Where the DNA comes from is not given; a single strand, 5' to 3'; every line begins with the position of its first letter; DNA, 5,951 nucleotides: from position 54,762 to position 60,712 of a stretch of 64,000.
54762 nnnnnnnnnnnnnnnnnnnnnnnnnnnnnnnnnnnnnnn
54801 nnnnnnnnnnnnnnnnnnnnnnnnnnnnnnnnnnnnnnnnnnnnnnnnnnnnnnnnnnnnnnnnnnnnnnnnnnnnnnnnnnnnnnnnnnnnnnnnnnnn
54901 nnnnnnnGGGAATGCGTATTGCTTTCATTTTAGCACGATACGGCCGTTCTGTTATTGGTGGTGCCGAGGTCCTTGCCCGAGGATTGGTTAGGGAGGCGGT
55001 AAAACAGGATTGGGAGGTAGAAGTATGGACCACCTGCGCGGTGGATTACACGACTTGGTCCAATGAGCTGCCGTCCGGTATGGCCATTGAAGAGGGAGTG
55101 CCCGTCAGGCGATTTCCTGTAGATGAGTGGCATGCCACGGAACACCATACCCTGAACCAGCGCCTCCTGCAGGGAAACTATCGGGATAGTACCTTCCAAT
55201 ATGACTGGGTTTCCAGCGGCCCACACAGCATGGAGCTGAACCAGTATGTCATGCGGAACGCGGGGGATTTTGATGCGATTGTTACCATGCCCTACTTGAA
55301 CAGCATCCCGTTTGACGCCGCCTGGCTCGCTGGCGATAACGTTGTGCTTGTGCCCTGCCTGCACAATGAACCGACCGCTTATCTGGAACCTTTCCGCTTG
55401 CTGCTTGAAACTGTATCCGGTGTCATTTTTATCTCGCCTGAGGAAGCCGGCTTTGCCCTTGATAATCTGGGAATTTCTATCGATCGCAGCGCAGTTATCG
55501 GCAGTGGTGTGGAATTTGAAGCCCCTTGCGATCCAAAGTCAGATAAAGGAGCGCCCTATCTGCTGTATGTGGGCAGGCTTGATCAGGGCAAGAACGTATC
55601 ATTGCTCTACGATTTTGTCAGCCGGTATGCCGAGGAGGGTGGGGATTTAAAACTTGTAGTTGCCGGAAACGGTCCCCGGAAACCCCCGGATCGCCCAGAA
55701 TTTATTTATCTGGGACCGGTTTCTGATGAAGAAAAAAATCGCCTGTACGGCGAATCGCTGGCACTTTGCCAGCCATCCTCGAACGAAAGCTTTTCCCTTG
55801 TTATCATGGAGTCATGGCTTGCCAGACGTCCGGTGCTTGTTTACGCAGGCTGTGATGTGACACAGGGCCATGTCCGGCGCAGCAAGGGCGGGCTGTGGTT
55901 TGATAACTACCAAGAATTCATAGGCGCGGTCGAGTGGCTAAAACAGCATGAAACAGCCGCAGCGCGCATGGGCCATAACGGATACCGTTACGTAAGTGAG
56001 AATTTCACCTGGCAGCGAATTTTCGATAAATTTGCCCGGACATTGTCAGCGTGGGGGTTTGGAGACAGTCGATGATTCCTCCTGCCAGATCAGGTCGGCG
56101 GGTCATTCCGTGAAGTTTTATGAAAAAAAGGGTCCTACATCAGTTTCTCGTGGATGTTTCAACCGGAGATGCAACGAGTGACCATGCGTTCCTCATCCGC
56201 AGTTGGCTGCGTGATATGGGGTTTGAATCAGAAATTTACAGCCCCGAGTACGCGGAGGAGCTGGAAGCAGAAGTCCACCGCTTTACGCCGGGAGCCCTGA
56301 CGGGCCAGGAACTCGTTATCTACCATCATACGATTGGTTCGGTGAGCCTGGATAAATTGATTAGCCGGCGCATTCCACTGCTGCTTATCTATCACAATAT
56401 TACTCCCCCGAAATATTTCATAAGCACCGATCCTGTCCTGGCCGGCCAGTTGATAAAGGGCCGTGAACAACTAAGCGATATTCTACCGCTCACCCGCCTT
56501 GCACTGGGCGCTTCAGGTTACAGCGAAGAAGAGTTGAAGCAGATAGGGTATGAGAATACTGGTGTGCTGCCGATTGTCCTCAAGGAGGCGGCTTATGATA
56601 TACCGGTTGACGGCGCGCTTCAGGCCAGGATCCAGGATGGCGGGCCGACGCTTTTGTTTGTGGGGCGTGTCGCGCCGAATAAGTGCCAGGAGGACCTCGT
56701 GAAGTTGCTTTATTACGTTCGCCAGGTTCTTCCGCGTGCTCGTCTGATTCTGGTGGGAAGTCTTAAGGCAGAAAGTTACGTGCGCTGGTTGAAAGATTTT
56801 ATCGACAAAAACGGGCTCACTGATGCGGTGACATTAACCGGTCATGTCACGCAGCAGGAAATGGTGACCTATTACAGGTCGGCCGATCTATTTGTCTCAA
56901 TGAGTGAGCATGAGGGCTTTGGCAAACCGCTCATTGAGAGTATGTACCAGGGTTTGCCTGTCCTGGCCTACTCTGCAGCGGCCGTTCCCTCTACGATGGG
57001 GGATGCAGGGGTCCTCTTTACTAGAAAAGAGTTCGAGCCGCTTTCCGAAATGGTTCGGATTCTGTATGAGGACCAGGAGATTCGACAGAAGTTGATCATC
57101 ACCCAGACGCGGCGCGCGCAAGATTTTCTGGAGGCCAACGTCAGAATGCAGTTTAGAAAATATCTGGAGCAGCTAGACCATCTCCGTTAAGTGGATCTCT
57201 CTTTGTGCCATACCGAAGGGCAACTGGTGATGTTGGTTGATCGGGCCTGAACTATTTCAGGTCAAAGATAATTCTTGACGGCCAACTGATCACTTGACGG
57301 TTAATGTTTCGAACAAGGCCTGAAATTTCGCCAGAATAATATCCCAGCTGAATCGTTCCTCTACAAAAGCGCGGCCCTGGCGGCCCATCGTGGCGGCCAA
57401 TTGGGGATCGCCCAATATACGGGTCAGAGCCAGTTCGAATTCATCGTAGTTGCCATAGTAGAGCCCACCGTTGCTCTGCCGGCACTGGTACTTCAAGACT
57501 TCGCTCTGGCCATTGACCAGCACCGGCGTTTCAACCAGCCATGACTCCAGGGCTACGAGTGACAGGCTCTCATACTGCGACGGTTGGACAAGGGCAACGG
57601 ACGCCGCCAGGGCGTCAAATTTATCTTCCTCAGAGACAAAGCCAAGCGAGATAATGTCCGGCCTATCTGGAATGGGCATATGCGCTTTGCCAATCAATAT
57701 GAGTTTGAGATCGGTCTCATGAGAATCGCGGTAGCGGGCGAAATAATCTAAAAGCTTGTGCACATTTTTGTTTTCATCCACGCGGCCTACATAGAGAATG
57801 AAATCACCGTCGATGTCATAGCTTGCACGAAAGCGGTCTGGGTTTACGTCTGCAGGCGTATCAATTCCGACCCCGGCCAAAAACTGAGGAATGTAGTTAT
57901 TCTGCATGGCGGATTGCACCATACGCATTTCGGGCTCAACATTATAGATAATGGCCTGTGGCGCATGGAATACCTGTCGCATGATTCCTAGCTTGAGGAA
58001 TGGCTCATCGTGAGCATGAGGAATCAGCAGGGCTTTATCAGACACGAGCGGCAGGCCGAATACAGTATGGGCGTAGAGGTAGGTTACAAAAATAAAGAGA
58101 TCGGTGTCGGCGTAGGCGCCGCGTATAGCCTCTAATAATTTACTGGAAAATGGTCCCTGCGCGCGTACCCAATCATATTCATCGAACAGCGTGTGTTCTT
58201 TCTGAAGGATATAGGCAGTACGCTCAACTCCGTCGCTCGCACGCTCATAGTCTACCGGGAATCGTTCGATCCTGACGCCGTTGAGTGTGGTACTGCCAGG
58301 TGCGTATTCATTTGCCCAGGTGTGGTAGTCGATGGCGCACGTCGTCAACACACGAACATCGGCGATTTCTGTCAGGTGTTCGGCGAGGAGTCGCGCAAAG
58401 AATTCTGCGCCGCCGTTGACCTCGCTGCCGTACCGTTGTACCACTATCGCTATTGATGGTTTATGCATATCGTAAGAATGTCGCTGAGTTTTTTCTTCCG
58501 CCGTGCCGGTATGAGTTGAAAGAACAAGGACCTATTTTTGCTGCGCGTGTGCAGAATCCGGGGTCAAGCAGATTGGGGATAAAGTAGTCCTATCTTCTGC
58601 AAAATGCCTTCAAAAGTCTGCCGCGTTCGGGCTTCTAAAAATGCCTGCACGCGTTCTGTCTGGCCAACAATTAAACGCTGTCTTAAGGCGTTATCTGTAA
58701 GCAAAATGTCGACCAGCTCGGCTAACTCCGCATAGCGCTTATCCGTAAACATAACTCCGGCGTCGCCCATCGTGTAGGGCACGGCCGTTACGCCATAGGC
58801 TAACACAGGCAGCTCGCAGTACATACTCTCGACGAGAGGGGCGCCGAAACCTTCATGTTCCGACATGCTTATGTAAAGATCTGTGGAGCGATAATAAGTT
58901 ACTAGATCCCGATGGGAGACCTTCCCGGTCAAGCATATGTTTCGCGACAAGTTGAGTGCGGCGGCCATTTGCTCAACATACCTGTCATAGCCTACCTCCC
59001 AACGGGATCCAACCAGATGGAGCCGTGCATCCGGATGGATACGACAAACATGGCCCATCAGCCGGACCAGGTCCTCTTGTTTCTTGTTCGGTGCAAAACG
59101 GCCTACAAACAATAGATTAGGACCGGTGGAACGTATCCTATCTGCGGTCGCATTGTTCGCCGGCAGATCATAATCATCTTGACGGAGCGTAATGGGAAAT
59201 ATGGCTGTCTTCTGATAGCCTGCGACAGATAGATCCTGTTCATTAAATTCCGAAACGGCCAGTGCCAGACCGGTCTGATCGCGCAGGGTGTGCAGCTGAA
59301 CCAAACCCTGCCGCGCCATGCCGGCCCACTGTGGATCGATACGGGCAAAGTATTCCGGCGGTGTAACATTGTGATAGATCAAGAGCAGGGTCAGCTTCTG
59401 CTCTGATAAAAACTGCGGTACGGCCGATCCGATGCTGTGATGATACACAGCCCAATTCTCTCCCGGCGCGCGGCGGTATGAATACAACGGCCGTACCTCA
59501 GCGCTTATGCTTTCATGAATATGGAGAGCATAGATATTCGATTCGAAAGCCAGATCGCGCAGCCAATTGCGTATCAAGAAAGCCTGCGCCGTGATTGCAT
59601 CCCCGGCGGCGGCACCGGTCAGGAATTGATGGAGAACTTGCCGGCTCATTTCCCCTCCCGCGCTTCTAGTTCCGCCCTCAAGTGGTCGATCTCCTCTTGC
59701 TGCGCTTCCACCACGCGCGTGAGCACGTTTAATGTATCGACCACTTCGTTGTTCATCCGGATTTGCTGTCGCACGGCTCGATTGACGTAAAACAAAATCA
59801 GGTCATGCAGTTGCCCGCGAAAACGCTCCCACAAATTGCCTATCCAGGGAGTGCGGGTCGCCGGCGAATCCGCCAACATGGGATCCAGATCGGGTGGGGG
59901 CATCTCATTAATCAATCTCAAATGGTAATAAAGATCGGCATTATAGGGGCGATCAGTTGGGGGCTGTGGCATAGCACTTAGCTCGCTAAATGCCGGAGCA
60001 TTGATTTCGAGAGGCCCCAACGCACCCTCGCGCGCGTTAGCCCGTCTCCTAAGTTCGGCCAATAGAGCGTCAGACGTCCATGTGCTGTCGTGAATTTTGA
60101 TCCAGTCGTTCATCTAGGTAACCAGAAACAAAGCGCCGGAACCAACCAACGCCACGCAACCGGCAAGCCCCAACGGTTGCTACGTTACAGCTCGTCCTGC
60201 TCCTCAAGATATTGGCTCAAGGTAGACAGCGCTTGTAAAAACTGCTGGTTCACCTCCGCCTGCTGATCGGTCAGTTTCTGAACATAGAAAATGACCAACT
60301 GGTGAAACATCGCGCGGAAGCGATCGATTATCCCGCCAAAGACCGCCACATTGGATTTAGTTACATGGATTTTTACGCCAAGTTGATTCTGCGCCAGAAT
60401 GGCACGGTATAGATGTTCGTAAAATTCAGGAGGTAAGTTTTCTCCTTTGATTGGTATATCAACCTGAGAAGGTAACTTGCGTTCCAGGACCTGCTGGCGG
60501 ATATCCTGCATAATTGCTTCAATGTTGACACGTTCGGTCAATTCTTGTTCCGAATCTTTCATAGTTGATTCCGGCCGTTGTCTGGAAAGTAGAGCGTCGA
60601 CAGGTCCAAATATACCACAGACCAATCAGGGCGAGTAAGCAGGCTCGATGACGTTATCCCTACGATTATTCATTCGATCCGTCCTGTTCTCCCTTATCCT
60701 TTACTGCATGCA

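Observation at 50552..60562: Four paralogous small coiled-coil proteins associated with GT4 genes: a candidate uncharacterised adaptor family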

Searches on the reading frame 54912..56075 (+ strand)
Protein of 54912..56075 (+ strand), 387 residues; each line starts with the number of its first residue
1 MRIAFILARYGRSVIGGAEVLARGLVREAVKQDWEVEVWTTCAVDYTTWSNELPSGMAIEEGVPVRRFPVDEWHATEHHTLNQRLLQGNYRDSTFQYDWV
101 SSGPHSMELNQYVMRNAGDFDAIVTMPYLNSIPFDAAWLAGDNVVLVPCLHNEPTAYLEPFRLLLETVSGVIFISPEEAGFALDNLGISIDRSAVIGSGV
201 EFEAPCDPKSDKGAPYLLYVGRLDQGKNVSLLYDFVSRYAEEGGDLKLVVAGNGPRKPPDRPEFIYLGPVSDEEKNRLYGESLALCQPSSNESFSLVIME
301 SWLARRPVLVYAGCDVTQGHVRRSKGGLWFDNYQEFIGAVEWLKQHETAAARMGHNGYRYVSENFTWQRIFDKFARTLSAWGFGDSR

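Call 6: search_protein_families(library=pfam, proteins=[window:54912-56075:+], max_evalue=0.001)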
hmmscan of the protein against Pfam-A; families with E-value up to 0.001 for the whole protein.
window:54912-56075:+ (387 aa): 5 families
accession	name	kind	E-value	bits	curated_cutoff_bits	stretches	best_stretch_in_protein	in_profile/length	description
PF00534.26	Glycos_transf_1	-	2.4e-17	63.5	26.4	1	209-359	10-171/172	Glycosyl transferases group 1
PF13692.12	Glyco_trans_1_4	-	7.2e-13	49.4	27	1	215-343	2-139/142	Glycosyl transferases group 1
PF13439.12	Glyco_transf_4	-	9.8e-05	22.9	28.5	0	15-201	1-167/170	Glycosyltransferase Family 4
PF13579.12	Glyco_trans_4_4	-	0.00024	21.9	29.7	0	16-197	1-156/158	Glycosyl transferase 4-like domain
PF13524.12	Glyco_trans_1_2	-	0.00043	20.7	25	1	242-374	11-142/144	Glycosyl transferase-like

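Call 61: search_solved_structures(query=window:54912-56075:+, max_evalue=0.001)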
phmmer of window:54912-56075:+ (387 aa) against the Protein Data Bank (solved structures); distinct sequences matched with E-value up to 0.001: 0.

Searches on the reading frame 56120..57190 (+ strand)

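Call 6: search_protein_families(library=pfam, proteins=[window:56120-57190:+], max_evalue=0.001)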
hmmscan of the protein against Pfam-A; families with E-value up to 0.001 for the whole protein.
window:56120-57190:+ (356 aa): 3 families
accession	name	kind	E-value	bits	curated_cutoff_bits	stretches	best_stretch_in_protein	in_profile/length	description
PF00534.26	Glycos_transf_1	-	2.2e-26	92.9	26.4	1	170-326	10-166/172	Glycosyl transferases group 1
PF13692.12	Glyco_trans_1_4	-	2.1e-22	80.3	27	1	176-318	2-142/142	Glycosyl transferases group 1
PF20706.3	GT4-conflict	-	2.2e-05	24.1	26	1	168-286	190-313/385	Family 4 Glycosyltransferase in conflict systems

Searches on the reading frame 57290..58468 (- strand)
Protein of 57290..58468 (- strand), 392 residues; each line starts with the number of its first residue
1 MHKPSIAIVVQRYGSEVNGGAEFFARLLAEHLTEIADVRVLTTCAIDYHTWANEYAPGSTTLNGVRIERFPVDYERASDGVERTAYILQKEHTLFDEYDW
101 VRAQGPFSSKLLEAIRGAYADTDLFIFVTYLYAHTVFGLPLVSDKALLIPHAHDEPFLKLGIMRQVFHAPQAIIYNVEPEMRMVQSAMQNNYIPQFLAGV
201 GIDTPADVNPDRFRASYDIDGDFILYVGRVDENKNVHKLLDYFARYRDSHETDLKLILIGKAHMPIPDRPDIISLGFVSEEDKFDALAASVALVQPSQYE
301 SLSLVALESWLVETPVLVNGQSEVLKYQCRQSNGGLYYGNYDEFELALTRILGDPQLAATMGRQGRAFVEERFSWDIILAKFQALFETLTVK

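Call 6: search_protein_families(library=pfam, proteins=[window:57290-58468:-], max_evalue=0.001)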
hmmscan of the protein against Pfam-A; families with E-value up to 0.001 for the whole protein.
window:57290-58468:- (392 aa): 2 families
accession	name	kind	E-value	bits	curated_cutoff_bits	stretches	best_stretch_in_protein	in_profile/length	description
PF00534.26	Glycos_transf_1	-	1e-15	58.1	26.4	1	220-367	14-171/172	Glycosyl transferases group 1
PF13692.12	Glyco_trans_1_4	-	8.9e-13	49.1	27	1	224-353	4-141/142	Glycosyl transferases group 1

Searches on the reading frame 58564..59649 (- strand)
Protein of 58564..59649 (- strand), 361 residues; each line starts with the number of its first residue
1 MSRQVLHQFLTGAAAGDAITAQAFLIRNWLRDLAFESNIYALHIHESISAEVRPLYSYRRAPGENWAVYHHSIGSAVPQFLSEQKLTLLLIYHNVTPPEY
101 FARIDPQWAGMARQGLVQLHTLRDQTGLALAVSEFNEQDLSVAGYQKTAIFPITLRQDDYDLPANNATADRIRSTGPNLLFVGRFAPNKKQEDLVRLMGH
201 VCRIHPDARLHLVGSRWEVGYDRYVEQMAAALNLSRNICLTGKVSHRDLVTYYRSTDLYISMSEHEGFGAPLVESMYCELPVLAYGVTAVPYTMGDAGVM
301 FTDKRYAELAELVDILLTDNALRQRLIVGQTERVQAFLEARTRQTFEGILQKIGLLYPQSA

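Call 6: search_protein_families(library=pfam, proteins=[window:58564-59649:-], max_evalue=0.001)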
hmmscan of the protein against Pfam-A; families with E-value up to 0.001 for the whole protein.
window:58564-59649:- (361 aa): 4 families
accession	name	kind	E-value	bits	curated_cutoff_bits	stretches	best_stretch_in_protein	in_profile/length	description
PF00534.26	Glycos_transf_1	-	2.9e-29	102.2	26.4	1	172-327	11-166/172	Glycosyl transferases group 1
PF13692.12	Glyco_trans_1_4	-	2.3e-22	80.2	27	1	177-319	2-142/142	Glycosyl transferases group 1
PF13524.12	Glyco_trans_1_2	-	7e-07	29.7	25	1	204-339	11-134/144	Glycosyl transferase-like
PF20706.3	GT4-conflict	-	5e-05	22.9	26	1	170-284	193-310/385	Family 4 Glycosyltransferase in conflict systems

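Call 62: search_solved_structures(query=window:58564-59649:-, max_evalue=0.001)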
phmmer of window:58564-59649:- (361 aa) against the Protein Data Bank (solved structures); distinct sequences matched with E-value up to 0.001: 13.
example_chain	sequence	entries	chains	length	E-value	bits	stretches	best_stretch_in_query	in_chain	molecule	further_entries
6kih_A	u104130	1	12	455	2e-12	50.1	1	172-339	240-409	Tll1590 protein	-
5i45_A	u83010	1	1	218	1.3e-09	40.9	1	182-334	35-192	Glycosyl transferases group 1 family protein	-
3oka_A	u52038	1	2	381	8.2e-09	38.3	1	174-331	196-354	GDP-mannose-dependent alpha-(1-6)-phosphatidylinositol monomannoside mannosyltransferase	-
3okc_A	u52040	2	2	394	8.8e-09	38.2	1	174-331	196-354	GDP-mannose-dependent alpha-(1-6)-phosphatidylinositol monomannoside mannosyltransferase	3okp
7ec7_A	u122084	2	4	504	8e-06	28.4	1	176-342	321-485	Glycosyl transferase, group 1 family protein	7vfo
7ec3_A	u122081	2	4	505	8e-06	28.4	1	176-342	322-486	Glycosyl transferase, group 1 family protein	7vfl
7ec1_A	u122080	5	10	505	8e-06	28.4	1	176-342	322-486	Glycosyl transferase, group 1 family protein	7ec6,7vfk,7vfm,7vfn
3c4q_A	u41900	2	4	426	1.3e-05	27.7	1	179-343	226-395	Predicted glycosyltransferases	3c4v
3c48_A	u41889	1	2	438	1.4e-05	27.6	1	179-343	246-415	Predicted glycosyltransferases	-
2jjm_A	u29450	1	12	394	1.7e-05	27.3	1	179-335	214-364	GLYCOSYL TRANSFERASE, GROUP 1 FAMILY PROTEIN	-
3mbo_A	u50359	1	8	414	1.9e-05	27.2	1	179-335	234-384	Glycosyltransferase, group 1 family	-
2x6q_A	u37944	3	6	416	7.4e-05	25.2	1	177-353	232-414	TREHALOSE-SYNTHASE TRET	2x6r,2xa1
2xa2_A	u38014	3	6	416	0.00051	22.5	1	177-353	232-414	TREHALOSE-SYNTHASE TRET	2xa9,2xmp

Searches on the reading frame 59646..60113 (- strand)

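Call 3: search_protein_families(library=pfam, proteins=[window:59646-60113:-], max_evalue=10)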
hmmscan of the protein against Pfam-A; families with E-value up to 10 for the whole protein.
window:59646-60113:- (155 aa): 3 families
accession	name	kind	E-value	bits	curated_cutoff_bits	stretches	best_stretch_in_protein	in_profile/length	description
PF04102.17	SlyX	-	0.068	14.3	30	1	126-151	17-42/67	SlyX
PF07544.18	Med9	-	0.083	13.4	26.9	1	114-152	31-69/80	RNA polymerase II transcription mediator complex subunit 9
PF22802.1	RsiG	-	0.17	12.1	27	1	139-153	37-51/65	RsiG-like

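Call 28: search_protein_families(library=ncbifam, proteins=[window:59649-60113:-], max_evalue=0.01)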
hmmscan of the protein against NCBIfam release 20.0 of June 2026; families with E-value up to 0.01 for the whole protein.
window:59649-60113:- (155 aa): 0 families

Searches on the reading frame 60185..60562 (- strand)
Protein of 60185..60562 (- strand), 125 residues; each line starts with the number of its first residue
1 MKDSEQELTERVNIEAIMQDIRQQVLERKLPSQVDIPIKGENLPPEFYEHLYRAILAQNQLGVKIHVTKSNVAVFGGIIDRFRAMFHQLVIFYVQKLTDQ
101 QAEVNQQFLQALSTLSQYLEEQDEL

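Call 3: search_protein_families(library=pfam, proteins=[window:60185-60562:-], max_evalue=10)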
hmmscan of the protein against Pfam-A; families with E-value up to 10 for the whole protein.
window:60185-60562:- (125 aa): 1 family
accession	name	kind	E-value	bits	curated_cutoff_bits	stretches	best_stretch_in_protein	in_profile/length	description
PF05873.17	Mt_ATP-synt_D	-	0.077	13.3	27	1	67-123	54-107/154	ATP synthase D chain, mitochondrial (ATP5H)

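Call 9: find_homologous_proteins(query=window:60188-60562:-, max_evalue=0.01)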
Query window:60188-60562:- (125 aa): 28 proteins with E <= 0.01 among 28 candidates.
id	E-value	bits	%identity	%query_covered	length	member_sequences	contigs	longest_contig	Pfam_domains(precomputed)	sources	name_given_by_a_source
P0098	1.8e-72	259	99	100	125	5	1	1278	-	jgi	jgi:hypothetical protein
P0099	3.2e-64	232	88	99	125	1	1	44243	-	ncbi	-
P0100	1.9e-57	210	81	99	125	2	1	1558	-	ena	-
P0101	7.0e-56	205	79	99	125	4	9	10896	-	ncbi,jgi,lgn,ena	-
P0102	4.0e-54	200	76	99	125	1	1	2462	-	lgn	-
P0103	1.4e-53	198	74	99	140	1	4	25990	-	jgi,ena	jgi:hypothetical protein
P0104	3.2e-53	197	75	99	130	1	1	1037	-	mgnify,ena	mgnify:CR=1 FL=1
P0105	1.4e-52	195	73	99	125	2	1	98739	-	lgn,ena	-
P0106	3.5e-52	193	74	99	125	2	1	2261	-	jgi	jgi:hypothetical protein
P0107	3.0e-51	190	71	99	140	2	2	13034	-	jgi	jgi:hypothetical protein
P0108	5.8e-51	189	70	99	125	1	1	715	-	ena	-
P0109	1.2e-50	188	73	99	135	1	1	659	-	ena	-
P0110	4.0e-50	187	71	99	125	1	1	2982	-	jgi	jgi:hypothetical protein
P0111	6.4e-50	186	70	99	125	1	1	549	-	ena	-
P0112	3.3e-49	184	68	99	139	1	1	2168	-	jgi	jgi:hypothetical protein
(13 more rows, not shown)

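Call 28: search_protein_families(library=ncbifam, proteins=[window:60188-60562:-], max_evalue=0.01)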
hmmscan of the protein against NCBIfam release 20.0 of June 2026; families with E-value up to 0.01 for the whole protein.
window:60188-60562:- (125 aa): 0 families
